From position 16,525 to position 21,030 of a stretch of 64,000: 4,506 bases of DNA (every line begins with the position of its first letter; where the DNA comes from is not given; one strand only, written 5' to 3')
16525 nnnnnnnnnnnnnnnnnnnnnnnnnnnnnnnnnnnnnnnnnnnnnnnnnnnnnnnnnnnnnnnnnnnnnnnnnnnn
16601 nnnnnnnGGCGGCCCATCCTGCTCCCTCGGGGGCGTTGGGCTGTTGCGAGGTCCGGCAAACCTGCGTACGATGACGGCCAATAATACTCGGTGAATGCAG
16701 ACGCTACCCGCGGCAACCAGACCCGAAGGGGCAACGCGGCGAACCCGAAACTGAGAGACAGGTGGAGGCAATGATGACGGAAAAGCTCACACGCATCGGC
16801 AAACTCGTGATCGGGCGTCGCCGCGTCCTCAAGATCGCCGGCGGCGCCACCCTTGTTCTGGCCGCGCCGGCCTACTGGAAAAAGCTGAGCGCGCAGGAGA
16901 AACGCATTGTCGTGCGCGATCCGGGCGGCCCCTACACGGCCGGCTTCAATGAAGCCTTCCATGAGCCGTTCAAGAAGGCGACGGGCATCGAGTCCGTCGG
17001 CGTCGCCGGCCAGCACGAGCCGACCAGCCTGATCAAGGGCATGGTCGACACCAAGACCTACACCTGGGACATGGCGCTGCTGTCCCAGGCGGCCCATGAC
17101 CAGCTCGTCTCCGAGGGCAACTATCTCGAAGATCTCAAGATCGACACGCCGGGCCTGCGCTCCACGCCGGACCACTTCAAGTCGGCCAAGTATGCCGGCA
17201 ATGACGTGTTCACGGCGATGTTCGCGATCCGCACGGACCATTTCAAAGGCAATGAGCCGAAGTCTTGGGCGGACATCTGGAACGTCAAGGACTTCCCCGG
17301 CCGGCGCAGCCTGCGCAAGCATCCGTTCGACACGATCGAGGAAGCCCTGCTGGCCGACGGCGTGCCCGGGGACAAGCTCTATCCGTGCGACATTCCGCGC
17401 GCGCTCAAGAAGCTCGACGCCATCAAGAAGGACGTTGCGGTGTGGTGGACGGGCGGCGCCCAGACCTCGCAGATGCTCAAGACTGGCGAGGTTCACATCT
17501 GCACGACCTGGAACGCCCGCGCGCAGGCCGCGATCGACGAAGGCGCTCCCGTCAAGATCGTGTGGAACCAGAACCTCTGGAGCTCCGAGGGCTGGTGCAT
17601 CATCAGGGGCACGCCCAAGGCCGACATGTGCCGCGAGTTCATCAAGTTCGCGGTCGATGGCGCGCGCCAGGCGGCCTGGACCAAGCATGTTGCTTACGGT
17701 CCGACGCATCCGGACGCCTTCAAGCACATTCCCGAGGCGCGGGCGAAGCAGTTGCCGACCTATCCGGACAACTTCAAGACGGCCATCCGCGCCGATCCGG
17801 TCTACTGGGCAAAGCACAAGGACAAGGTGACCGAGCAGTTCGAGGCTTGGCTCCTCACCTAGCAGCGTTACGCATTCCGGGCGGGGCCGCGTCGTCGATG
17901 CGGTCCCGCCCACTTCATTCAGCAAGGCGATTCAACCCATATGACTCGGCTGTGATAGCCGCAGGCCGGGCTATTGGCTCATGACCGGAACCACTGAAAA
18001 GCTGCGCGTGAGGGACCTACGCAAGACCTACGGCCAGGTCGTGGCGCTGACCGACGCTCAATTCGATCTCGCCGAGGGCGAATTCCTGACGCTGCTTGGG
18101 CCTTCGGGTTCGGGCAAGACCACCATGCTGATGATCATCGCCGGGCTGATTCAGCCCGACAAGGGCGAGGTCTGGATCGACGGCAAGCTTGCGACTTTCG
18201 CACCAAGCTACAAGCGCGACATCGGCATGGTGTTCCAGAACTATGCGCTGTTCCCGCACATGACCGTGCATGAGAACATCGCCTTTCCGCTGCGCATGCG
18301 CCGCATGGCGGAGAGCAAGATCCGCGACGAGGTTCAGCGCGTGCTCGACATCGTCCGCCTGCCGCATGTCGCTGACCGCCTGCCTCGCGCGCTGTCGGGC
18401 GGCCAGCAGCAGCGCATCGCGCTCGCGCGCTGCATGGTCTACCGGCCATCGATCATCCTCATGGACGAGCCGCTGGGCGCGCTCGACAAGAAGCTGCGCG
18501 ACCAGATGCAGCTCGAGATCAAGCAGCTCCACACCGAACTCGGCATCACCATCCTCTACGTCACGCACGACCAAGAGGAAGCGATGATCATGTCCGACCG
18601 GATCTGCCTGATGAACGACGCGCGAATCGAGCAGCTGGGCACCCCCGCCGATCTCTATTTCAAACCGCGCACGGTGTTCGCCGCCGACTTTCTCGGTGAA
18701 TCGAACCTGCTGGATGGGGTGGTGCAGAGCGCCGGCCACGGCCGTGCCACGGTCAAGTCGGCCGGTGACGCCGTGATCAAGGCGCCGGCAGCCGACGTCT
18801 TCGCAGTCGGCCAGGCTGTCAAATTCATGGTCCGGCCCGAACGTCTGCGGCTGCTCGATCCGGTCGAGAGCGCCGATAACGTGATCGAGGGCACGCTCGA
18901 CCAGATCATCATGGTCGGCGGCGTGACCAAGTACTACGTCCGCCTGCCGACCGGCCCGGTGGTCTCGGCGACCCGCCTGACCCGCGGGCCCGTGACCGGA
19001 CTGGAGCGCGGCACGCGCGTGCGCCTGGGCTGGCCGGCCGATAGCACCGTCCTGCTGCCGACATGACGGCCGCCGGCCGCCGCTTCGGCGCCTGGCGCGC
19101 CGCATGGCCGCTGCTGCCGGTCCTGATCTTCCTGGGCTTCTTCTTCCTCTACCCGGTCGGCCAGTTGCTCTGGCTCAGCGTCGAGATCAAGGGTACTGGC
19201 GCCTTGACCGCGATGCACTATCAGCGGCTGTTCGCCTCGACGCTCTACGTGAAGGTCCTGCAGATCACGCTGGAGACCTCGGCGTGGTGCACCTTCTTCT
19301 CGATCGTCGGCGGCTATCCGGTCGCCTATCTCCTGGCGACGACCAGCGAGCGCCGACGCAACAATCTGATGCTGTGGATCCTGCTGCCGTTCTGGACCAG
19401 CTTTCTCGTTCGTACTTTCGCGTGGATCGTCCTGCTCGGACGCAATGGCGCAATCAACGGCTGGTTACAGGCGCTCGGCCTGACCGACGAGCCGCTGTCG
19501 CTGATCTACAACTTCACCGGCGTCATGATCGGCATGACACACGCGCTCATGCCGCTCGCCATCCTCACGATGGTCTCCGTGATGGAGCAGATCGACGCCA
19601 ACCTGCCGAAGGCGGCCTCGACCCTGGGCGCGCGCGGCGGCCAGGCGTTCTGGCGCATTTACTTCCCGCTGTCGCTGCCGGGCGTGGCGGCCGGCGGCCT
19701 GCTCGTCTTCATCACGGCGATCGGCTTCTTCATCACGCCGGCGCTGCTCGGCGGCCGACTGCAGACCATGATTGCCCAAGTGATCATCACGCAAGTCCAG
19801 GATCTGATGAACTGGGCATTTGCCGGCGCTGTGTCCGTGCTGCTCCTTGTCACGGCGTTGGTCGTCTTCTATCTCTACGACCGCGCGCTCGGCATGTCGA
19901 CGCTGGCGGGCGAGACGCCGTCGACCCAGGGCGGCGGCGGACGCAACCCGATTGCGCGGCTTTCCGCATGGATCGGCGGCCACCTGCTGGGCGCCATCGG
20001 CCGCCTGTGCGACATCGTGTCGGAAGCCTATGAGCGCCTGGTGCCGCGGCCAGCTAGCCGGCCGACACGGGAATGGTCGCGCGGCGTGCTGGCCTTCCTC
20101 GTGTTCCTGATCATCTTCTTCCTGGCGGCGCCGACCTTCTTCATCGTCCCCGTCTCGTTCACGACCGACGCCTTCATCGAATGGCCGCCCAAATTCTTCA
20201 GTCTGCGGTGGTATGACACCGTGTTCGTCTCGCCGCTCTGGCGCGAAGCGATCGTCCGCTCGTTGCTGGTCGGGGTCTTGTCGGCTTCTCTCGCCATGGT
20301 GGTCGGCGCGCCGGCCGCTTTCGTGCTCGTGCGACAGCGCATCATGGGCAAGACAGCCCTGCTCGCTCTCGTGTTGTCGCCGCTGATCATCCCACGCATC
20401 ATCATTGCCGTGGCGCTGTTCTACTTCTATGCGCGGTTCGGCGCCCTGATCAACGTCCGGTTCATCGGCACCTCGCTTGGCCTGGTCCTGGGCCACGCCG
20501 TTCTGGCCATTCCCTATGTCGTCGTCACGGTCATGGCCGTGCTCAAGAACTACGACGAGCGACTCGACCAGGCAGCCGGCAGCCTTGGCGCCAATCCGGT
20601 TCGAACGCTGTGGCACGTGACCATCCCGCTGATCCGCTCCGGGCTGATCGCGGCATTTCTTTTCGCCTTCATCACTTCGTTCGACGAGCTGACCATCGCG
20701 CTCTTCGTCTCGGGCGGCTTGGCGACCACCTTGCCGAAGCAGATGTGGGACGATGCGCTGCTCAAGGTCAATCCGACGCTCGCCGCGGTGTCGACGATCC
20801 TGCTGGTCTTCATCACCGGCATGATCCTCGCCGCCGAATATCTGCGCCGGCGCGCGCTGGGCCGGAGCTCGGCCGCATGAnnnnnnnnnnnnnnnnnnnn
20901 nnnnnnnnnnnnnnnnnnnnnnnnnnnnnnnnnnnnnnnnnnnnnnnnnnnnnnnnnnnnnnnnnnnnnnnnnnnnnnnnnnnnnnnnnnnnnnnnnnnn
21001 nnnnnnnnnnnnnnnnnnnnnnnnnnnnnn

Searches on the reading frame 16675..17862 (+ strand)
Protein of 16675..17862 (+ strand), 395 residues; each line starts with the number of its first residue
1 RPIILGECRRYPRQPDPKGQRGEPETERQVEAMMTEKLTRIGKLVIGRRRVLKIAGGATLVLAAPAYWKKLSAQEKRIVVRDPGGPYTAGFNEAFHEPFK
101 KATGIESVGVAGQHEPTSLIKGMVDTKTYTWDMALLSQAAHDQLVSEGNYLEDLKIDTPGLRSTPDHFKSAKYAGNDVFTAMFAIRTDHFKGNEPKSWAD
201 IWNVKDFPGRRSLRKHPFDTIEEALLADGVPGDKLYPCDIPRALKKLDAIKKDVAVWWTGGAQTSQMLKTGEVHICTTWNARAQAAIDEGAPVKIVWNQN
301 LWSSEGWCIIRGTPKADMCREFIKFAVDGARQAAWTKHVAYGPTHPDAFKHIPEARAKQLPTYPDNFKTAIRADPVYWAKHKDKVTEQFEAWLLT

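Call 7: search_protein_families(library=pfam, proteins=[window:16675-17862:+])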
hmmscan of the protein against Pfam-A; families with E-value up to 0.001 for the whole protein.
window:16675-17862:+ (395 aa): 2 families
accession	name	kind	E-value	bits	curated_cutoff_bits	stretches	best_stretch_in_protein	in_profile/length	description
PF13416.11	SBP_bac_8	-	1.9e-38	133.3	27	1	96-354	3-271/279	Bacterial extracellular solute-binding protein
PF13343.11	SBP_bac_6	-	3.1e-08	33.8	24.6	1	137-357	17-233/245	Bacterial extracellular solute-binding protein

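Call 24: search_protein_families(library=ncbifam, proteins=[window:16774-17862:+], max_evalue=1e-10)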
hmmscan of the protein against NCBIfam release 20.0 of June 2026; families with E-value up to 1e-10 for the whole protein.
window:16774-17862:+ (362 aa): 0 families

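Call 36: search_solved_structures(query=window:16774-17862:+, max_evalue=0.001)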
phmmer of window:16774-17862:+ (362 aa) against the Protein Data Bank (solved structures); distinct sequences matched with E-value up to 0.001: 14.
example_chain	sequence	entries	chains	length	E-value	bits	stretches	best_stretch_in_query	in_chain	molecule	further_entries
4i1d_A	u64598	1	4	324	1.8e-56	194.6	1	48-353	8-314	ABC transporter substrate-binding protein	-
3rpw_A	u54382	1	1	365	5.8e-45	156.8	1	17-346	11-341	ABC transporter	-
4eq7_A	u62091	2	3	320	2.8e-44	154.5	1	57-360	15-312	ABC transporter, substrate binding protein (Polyamine)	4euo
6dgv_A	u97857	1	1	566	1.8e-41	145.3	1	55-321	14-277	Fluorescent GABA Sensor precursor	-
9d57_A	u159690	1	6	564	2.3e-41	145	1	52-324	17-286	ABC transporter substrate-binding protein, Circular permuted superfolder GFP fusion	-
6hly_A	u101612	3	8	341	7.1e-40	140.1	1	45-360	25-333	Agropine permease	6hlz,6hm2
5l9s_A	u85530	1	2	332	2.5e-38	135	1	42-359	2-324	ABC transporter, substrate binding protein (Mannopine)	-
5l9g_A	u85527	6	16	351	7.1e-38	133.5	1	45-357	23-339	periplasmic binding protein | MotA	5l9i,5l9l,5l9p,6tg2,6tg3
8jv1_A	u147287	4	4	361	7.5e-25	90.6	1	48-359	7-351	Spermidine/putrescine-binding periplasmic protein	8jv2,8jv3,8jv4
7xjm_A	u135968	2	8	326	3.9e-08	35.6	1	150-331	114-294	Putrescine-binding periplasmic protein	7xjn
1poy_1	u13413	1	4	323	7.4e-07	31.4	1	65-318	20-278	SPERMIDINE/PUTRESCINE-BINDING PROTEIN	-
1pot_A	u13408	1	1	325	7.5e-07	31.4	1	65-317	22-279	SPERMIDINE/PUTRESCINE-BINDING PROTEIN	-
8y5h_E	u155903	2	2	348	9.4e-07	31.1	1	65-309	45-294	Spermidine/putrescine-binding periplasmic protein | Putrescine-binding periplasmic protein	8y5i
3pu5_A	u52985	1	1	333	5.6e-06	28.5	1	41-312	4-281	extracellular solute-binding protein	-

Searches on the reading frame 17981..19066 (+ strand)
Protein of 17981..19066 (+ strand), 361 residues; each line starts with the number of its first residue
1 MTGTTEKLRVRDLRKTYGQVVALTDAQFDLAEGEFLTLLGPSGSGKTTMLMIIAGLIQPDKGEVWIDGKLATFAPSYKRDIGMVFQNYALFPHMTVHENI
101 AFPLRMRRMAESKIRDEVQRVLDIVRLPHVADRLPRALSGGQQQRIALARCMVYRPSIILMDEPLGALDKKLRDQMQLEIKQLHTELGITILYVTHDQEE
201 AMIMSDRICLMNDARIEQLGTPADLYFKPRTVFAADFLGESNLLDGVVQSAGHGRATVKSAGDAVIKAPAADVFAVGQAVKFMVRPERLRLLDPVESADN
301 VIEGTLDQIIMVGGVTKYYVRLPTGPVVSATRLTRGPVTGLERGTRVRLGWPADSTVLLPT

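Call 7: search_protein_families(library=pfam, proteins=[window:17981-19066:+])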
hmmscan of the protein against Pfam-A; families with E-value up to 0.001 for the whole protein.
window:17981-19066:+ (361 aa): 3 families
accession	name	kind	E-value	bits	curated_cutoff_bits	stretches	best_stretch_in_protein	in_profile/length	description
PF00005.33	ABC_tran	-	1.9e-36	126.1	25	1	23-165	1-136/137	ABC transporter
PF08402.16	TOBE_2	-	1e-14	54.8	21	1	283-359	2-76/76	TOBE domain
PF02463.25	SMC_N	-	0.00044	20.2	40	0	34-202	25-203/220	RecF/RecN/SMC N terminal domain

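Call 24: search_protein_families(library=ncbifam, proteins=[window:17981-19066:+], max_evalue=1e-10)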
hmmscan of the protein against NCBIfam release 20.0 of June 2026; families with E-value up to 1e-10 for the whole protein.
window:17981-19066:+ (361 aa): 174 families (the best 25 are shown)
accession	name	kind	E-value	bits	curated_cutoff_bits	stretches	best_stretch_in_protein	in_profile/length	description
TIGR01187.1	potA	subfamily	2.3e-106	355.5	355.6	1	38-359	1-325/325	polyamine ABC transporter ATP-binding protein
NF006987.0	PRK09452.1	equivalog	1.5e-104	349.7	482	1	7-331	17-342/378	spermidine/putrescine ABC transporter ATP-binding protein PotA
TIGR03265.1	PhnT2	equivalog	1e-101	340.7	457.7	1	6-323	3-313/353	putative 2-aminoethylphosphonate ABC transporter ATP-binding protein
NF043075.1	MMSYN1_0197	equivalog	4.8e-95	318.4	550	1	8-315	3-301/341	spermidine/putrescine ABC transporter ATP-binding protein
TIGR03258.1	PhnT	equivalog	1.9e-93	313.4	499.15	1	3-359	4-357/359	2-aminoethylphosphonate ABC transport system ATP-binding subunit PhnT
NF008653.0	PRK11650.1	subfamily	4.3e-91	305.6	432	1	7-328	3-320/357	sn-glycerol-3-phosphate ABC transporter ATP-binding protein UgpC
NF008621.0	PRK11607.1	equivalog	1.1e-89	300.8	613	1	5-359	17-375/377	putrescine ABC transporter ATP-binding subunit PotG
NF040840.2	tungstate_WtpC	equivalog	5.1e-89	298.9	440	1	8-324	2-313/347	tungstate ABC transporter ATP-binding protein WtpC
TIGR00968.1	3a0106s01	subfamily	4.9e-82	275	342.75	1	9-244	2-237/237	sulfate ABC transporter ATP-binding protein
NF008233.0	PRK11000.1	equivalog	9e-82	274.8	568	1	8-354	4-348/369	maltose/maltodextrin ABC transporter ATP-binding protein MalK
NF040933.2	ABC_arch_GlcV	equivalog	1.3e-80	271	450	1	8-295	3-292/357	glucose ABC transporter ATP-binding protein GlcV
NF008513.0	PRK11432.1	equivalog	2.2e-79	266.9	496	1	8-296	7-290/351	ferric ABC transporter ATP-binding protein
NF008105.0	PRK10851.1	equivalog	8.8e-76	254.9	502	1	10-251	5-250/362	sulfate/thiosulfate ABC transporter ATP-binding protein CysA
TIGR01186.1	proV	subfamily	1.1e-67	228.7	326.6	1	17-283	3-268/363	betaine/proline/choline family ABC transporter ATP-binding protein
NF040729.1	ABC_ATP_SaoA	equivalog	5.3e-57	193.1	360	1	21-215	19-210/248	ABC transporter ATP-binding protein SaoA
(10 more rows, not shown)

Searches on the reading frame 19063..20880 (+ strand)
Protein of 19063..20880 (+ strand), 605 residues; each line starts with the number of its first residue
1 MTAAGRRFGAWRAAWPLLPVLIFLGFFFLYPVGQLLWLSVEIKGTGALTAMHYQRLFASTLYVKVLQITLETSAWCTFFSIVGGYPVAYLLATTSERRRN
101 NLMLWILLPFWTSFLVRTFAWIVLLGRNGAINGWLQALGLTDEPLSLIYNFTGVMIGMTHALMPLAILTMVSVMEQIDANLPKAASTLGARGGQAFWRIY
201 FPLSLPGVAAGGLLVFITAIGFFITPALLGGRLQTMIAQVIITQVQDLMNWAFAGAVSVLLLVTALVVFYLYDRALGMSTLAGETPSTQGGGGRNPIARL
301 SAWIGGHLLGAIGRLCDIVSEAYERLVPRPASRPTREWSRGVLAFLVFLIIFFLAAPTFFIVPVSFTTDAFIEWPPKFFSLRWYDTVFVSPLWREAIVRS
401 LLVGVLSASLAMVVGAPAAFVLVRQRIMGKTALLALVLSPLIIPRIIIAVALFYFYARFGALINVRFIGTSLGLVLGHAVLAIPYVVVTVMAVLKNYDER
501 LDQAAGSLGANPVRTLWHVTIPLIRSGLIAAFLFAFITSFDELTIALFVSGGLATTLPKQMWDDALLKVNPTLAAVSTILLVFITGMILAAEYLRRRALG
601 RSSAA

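Call 7: search_protein_families(library=pfam, proteins=[window:19063-20880:+])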
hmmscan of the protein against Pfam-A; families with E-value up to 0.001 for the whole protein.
window:19063-20880:+ (605 aa): 1 family
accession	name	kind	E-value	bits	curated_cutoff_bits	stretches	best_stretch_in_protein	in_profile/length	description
PF00528.27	BPD_transp_1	-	1.4e-21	77.5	26.4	2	84-269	1-173/184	Binding-protein-dependent transport system inner membrane component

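Call 24: search_protein_families(library=ncbifam, proteins=[window:19063-20880:+], max_evalue=1e-10)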
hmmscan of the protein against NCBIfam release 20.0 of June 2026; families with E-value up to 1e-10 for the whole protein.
window:19063-20880:+ (605 aa): 23 families
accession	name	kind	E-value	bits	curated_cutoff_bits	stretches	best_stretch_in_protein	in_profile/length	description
NF007044.0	PRK09497.1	equivalog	8.7e-63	212.4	348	2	48-275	48-274/285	spermidine/putrescine ABC transporter permease PotB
NF007963.0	PRK10683.1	equivalog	8e-53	179.9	489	1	49-268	82-301/317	putrescine ABC transporter permease PotH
TIGR01581.1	Mo_ABC_porter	hypoth_equivalog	1.1e-42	146.1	210.3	2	389-589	15-223/225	ABC transporter permease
NF007047.0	PRK09500.1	equivalog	2.9e-42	145.1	326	1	345-597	9-254/257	spermidine/putrescine ABC transporter permease PotC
TIGR03262.1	PhnU2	equivalog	3.9e-42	144.6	593.25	2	342-589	6-250/546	putative 2-aminoethylphosphonate ABC transporter permease subunit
NF011624.0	PRK15050.1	equivalog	1e-41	143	247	2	11-275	23-285/297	2-aminoethylphosphonate ABC transporter permease subunit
TIGR00969.1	3a0106s02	subfamily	2.9e-40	138.4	240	2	13-271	16-265/272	sulfate ABC transporter permease subunit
TIGR02141.1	modB_ABC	equivalog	4e-40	137.7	182.6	2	400-596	3-207/208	molybdate ABC transporter permease subunit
NF043074.1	MMSYN1_0196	equivalog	1.5e-35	122.9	350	2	16-270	12-257/277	spermidine/putrescine ABC transporter permease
TIGR03226.1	PhnU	equivalog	4.1e-34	118.5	283.45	2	6-275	36-303/311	2-aminoethylphosphonate ABC transporter permease subunit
TIGR02139.1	permease_CysT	equivalog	1.3e-32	113.4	246.1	2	386-553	41-214/265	sulfate ABC transporter permease subunit CysT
NF007889.0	PRK10592.1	equivalog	6.1e-32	111.3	476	1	347-597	16-266/281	putrescine ABC transporter permease PotI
NF006939.0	PRK09421.1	equivalog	6.2e-32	110.8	262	2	394-597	9-223/230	molybdate ABC transporter permease subunit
NF043073.1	MMSYN1_0195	equivalog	1e-27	96.8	1250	1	349-590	12-243/1021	spermidine/putrescine ABC transporter permease/substrate-binding protein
NF040839.1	tungstate_WtpB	equivalog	1.2e-26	93.9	340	2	395-549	44-203/251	tungstate ABC transporter permease WtpB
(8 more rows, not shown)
